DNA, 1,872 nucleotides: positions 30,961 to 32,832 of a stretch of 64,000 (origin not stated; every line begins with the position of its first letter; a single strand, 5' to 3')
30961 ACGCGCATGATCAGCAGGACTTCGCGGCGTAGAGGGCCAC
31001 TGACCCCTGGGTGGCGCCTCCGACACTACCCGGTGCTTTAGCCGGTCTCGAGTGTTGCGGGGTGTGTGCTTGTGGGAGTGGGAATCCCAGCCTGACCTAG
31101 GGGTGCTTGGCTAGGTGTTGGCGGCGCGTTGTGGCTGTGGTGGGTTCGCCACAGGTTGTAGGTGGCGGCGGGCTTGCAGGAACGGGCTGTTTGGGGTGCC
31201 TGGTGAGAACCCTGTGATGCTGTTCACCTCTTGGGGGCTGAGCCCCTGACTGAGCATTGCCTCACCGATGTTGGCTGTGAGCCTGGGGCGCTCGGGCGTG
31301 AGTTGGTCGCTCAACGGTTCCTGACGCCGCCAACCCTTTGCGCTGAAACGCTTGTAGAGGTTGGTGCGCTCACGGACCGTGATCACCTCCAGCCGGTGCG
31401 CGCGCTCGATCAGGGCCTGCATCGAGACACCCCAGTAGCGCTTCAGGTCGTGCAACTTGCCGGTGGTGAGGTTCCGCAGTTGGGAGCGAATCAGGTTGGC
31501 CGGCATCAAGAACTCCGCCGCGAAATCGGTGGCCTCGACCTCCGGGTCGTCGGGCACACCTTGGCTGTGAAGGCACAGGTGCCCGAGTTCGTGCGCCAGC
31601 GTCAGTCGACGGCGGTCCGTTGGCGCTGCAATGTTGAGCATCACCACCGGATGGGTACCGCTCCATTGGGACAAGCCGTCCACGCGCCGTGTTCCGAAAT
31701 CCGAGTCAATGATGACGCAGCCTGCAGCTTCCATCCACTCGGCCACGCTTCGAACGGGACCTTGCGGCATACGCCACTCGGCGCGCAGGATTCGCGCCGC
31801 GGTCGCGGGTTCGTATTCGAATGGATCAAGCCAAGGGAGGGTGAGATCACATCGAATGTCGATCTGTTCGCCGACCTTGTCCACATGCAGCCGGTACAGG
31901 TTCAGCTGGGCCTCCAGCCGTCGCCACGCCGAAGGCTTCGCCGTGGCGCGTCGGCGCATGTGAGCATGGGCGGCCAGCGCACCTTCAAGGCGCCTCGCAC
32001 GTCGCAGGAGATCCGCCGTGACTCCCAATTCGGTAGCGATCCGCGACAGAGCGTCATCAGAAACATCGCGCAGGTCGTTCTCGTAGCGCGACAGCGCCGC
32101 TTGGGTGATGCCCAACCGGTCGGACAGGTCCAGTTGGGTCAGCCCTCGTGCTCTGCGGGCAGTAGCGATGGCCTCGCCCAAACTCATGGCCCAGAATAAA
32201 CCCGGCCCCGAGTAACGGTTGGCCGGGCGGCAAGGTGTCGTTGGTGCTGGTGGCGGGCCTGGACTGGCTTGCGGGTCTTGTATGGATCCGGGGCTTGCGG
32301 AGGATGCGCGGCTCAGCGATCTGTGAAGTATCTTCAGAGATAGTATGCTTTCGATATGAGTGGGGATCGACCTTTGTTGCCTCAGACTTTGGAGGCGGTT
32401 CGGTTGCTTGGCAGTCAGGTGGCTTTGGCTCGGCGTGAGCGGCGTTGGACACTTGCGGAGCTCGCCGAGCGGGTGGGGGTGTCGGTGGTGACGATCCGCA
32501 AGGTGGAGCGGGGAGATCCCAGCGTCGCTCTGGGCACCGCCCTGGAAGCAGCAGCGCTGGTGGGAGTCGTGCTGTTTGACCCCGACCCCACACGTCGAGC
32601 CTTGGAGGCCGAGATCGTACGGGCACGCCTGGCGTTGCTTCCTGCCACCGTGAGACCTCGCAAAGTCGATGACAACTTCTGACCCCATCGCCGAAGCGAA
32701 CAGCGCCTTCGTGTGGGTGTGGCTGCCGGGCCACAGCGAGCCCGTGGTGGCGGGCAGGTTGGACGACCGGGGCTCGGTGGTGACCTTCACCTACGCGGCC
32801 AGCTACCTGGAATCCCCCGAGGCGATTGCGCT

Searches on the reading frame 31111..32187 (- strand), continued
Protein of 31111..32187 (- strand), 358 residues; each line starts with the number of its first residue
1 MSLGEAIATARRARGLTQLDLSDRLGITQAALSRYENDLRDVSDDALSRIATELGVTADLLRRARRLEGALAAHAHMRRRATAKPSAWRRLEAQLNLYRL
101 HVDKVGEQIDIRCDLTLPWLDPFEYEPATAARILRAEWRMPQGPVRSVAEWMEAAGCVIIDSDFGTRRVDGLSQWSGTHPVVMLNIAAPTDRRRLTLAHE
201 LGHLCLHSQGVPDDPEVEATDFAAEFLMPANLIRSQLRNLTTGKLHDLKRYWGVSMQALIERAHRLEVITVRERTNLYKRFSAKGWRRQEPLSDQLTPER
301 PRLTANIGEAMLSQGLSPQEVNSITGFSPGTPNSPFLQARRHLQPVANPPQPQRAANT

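Call 76: find_encoding_contigs(protein=P0157, flank=3000, max_places=7)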
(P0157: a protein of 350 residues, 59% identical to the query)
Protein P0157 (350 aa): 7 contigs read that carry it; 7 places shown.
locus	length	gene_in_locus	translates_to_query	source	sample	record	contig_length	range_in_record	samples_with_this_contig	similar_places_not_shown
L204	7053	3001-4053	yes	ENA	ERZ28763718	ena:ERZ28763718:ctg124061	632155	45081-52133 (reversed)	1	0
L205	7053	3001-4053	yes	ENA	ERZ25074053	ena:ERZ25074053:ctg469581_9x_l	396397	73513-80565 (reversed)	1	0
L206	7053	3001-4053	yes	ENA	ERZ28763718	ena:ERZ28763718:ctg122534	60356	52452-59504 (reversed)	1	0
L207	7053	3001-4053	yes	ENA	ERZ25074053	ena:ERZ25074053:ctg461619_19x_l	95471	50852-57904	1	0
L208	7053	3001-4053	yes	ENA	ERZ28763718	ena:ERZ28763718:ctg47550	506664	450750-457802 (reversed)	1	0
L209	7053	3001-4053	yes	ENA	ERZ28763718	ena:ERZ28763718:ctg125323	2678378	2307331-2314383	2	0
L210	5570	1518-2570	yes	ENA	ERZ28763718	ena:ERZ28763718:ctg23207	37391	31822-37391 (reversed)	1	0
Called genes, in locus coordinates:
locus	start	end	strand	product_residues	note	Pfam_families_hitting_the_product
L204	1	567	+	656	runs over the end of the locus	PF03572:Peptidase_S41, PF00395:SLH (weak)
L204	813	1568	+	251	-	PF00557:Peptidase_M24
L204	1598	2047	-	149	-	PF00903:Glyoxalase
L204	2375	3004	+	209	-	-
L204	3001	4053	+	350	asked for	PF01381:HTH_3, PF12844:HTH_19 (faint), PF13443:HTH_26 (weak), PF13560:HTH_31, PF06114:Peptidase_M78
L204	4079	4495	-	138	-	PF03852:Vsr, PF04480:DUF559 (faint)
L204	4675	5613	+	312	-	PF01909:NTP_transf_2, PF18765:Polbeta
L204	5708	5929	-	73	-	-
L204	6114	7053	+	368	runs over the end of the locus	PF01966:HD (faint)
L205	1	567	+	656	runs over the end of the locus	PF03572:Peptidase_S41, PF00395:SLH (weak)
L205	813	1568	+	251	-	PF00557:Peptidase_M24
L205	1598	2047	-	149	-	PF00903:Glyoxalase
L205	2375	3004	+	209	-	-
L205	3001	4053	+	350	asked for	PF01381:HTH_3, PF12844:HTH_19 (faint), PF13443:HTH_26 (weak), PF13560:HTH_31, PF06114:Peptidase_M78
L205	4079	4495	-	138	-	PF03852:Vsr, PF04480:DUF559 (faint)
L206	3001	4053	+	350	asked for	PF01381:HTH_3, PF12844:HTH_19 (faint), PF13443:HTH_26 (weak), PF13560:HTH_31, PF06114:Peptidase_M78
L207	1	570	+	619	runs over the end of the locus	PF03572:Peptidase_S41, PF00395:SLH (weak)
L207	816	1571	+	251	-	PF00557:Peptidase_M24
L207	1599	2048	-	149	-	PF00903:Glyoxalase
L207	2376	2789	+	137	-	-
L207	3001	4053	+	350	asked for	PF01381:HTH_3, PF12844:HTH_19 (faint), PF13443:HTH_26 (weak), PF13560:HTH_31, PF06114:Peptidase_M78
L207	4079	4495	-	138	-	PF03852:Vsr, PF04480:DUF559 (faint)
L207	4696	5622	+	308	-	PF01909:NTP_transf_2 (weak), PF18765:Polbeta (weak)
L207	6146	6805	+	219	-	PF09704:Cas_Cas5d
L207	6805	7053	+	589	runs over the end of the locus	PF09709:Cas_Csd1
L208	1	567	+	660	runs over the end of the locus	-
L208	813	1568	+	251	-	PF00557:Peptidase_M24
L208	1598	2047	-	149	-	PF00903:Glyoxalase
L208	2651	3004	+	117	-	-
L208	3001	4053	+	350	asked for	PF01381:HTH_3, PF12844:HTH_19 (faint), PF13443:HTH_26 (weak), PF13560:HTH_31, PF06114:Peptidase_M78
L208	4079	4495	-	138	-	PF03852:Vsr, PF04480:DUF559 (faint)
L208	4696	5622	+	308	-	PF01909:NTP_transf_2 (weak), PF18765:Polbeta (weak)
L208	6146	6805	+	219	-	PF09704:Cas_Cas5d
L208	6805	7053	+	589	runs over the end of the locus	PF09709:Cas_Csd1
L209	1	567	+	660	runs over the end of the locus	-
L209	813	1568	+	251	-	PF00557:Peptidase_M24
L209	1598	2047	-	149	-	PF00903:Glyoxalase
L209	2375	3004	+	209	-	-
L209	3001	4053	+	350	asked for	PF01381:HTH_3, PF12844:HTH_19 (faint), PF13443:HTH_26 (weak), PF13560:HTH_31, PF06114:Peptidase_M78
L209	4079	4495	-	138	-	PF03852:Vsr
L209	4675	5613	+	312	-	PF01909:NTP_transf_2, PF18765:Polbeta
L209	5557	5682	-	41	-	-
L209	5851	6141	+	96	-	PF02604:PhdYeFM_antitox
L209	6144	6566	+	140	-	PF01850:PIN (weak)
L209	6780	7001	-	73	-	-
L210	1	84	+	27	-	?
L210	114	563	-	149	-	PF00903:Glyoxalase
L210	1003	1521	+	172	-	-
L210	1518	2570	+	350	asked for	PF01381:HTH_3, PF12844:HTH_19 (faint), PF13443:HTH_26 (weak), PF13560:HTH_31, PF06114:Peptidase_M78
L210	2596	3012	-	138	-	PF03852:Vsr, PF04480:DUF559 (faint)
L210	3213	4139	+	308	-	PF01909:NTP_transf_2 (weak), PF18765:Polbeta (weak)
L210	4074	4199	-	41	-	-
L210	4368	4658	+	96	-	PF02604:PhdYeFM_antitox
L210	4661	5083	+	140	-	PF01850:PIN (weak)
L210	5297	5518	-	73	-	-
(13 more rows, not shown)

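Call 77: find_encoding_contigs(protein=P0180, flank=3000, max_places=3)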
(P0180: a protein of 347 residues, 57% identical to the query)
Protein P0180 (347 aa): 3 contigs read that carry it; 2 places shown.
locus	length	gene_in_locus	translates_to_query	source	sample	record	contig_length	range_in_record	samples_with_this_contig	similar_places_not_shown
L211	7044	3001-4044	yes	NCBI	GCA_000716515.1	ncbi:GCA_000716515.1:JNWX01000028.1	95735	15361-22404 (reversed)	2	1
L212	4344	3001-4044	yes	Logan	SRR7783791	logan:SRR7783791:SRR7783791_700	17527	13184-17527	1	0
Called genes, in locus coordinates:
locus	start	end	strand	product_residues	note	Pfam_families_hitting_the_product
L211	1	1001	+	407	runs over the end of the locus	PF13560:HTH_31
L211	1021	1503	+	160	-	PF00293:NUDIX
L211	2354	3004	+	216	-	-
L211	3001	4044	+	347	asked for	PF01381:HTH_3, PF12844:HTH_19 (weak), PF13443:HTH_26 (weak), PF13560:HTH_31, PF06114:Peptidase_M78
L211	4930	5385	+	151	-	PF03852:Vsr, PF18741:MTES_1575 (faint)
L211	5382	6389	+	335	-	PF00145:DNA_methylase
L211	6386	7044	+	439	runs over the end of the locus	PF00145:DNA_methylase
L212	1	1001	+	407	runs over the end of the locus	PF13560:HTH_31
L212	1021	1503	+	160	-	PF00293:NUDIX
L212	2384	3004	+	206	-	-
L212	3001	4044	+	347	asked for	PF01381:HTH_3, PF12844:HTH_19 (weak), PF13443:HTH_26 (weak), PF13560:HTH_31, PF06114:Peptidase_M78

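Call 78: find_encoding_contigs(protein=P0085, flank=3000, max_places=3)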
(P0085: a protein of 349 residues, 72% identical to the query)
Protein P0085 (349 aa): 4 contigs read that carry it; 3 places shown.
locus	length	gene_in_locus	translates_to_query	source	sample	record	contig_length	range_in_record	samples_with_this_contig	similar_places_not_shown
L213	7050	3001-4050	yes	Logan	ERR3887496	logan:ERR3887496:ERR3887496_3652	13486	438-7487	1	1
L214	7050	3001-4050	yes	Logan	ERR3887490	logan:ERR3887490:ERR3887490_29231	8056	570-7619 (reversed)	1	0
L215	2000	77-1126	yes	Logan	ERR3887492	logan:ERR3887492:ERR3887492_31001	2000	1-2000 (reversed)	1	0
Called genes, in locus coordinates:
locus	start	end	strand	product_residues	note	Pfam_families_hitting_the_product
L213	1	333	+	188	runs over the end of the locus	PF06559:DCD_N, PF22769:DCD, PF22569:DCD_C, PF00692:dUTPase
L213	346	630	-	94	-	PF06781:CrgA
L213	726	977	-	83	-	-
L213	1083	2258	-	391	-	PF00108:Thiolase_N, PF02803:Thiolase_C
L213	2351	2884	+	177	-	PF07681:DoxX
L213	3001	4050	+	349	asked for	PF01381:HTH_3, PF12844:HTH_19 (weak), PF13560:HTH_31, PF13744:HTH_37 (faint), PF06114:Peptidase_M78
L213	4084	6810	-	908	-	PF00311:PEPcase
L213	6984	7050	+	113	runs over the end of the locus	-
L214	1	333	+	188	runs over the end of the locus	PF06559:DCD_N, PF22769:DCD, PF22569:DCD_C, PF00692:dUTPase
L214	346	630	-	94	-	PF06781:CrgA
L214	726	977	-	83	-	-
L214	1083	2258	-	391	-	PF00108:Thiolase_N, PF02803:Thiolase_C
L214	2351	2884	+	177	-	PF07681:DoxX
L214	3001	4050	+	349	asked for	PF01381:HTH_3, PF12844:HTH_19 (weak), PF13560:HTH_31, PF13744:HTH_37 (faint), PF06114:Peptidase_M78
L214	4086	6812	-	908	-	PF00311:PEPcase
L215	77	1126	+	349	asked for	PF01381:HTH_3, PF12844:HTH_19 (weak), PF13560:HTH_31, PF13744:HTH_37 (faint), PF06114:Peptidase_M78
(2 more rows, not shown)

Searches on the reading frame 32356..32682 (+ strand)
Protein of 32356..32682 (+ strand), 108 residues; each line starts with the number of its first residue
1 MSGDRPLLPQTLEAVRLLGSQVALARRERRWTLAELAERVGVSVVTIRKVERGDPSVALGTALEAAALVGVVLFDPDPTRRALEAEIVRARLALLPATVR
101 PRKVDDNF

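Call 3: search_protein_families(library=pfam, proteins=[window:32356-32682:+], max_evalue=0.01)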
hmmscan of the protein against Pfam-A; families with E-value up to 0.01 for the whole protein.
window:32356-32682:+ (108 aa): 6 families
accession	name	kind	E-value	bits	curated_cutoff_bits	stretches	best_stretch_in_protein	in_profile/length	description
PF01381.28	HTH_3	-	1.4e-08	35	23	1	25-70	4-49/55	Helix-turn-helix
PF13560.12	HTH_31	-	2.7e-08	34.4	27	1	18-71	2-56/64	Helix-turn-helix domain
PF04545.22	Sigma70_r4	-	0.00036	20.4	24.1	1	25-52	15-42/50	Sigma-70, region 4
PF13413.12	HTH_25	-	0.00071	19.8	24.6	1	25-56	5-36/62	Helix-turn-helix domain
PF08279.18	HTH_11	-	0.002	18.4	25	1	26-49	12-34/55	HTH domain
PF13384.12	HTH_23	-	0.0097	16.2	24.6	1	22-49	10-36/50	Homeodomain-like domain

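Call 4: search_protein_families(library=padloc, proteins=[window:32356-32682:+], max_evalue=0.01)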
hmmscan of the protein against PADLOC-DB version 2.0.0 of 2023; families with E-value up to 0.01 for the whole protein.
window:32356-32682:+ (108 aa): 7 families
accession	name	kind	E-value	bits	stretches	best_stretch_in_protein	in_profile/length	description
PDLC03949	RmrA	-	3.3e-06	24.2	1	20-66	5-53/363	-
PDLC03946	RmrA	-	1.1e-05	22.4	1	21-62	6-47/357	-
PDLC03955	RmrA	-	0.00011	19.5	1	6-75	9-80/371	-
PDLC02926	HTH_VI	-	0.00088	17.5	1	18-59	2-43/92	-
PDLC04133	mad1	-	0.0027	16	1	28-52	3-27/60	mads_1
PDLC03952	RmrA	-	0.0037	14.2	1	15-56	20-61/395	-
PDLC04142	capH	-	0.0047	16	1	19-69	8-59/103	capH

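Call 5: search_protein_families(library=ncbifam, proteins=[window:32356-32682:+], max_evalue=0.01)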
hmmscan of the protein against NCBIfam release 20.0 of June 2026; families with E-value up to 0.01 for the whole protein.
window:32356-32682:+ (108 aa): 7 families
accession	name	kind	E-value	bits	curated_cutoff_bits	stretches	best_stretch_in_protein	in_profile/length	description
TIGR03070.1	couple_hipB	subfamily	3.6e-10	39.6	71.65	1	18-73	3-58/58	type II toxin-antitoxin system Y4mF family antitoxin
TIGR00270.2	TIGR00270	equivalog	0.00024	20.9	110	1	20-65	78-125/159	multiprotein bridging factor aMBF1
TIGR03879.1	near_KaiC_dom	domain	0.00033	21.1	65.1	1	18-59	22-64/91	probable regulatory domain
NF003162.0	PRK04140.1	equivalog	0.00072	18.7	263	1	15-71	124-180/317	transcriptional regulator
NF007271.0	PRK09726.1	equivalog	0.0023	17.9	79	1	18-61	13-56/88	type II toxin-antitoxin system antitoxin HipB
NF047948.1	male_kill_WMK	equivalog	0.0053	16.3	300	1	19-75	7-63/300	WO male-killing family protein Wmk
NF041951.1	phage_RstR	subfamily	0.0054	17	80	1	20-55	5-40/108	RstR family transcriptional repressor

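Call 66: search_protein_families(library=pfam, proteins=[L009:9043-9585:-], max_evalue=0.01)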
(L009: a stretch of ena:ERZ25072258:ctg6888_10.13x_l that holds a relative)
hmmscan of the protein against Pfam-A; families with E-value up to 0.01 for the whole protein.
L009:9043-9585:- (180 aa): 0 families

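Call 68: search_protein_families(library=padloc, proteins=[L009:9043-9585:-], max_evalue=0.01)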
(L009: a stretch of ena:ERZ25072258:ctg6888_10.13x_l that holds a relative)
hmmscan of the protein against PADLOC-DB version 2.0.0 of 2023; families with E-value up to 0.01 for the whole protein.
L009:9043-9585:- (180 aa): 0 families
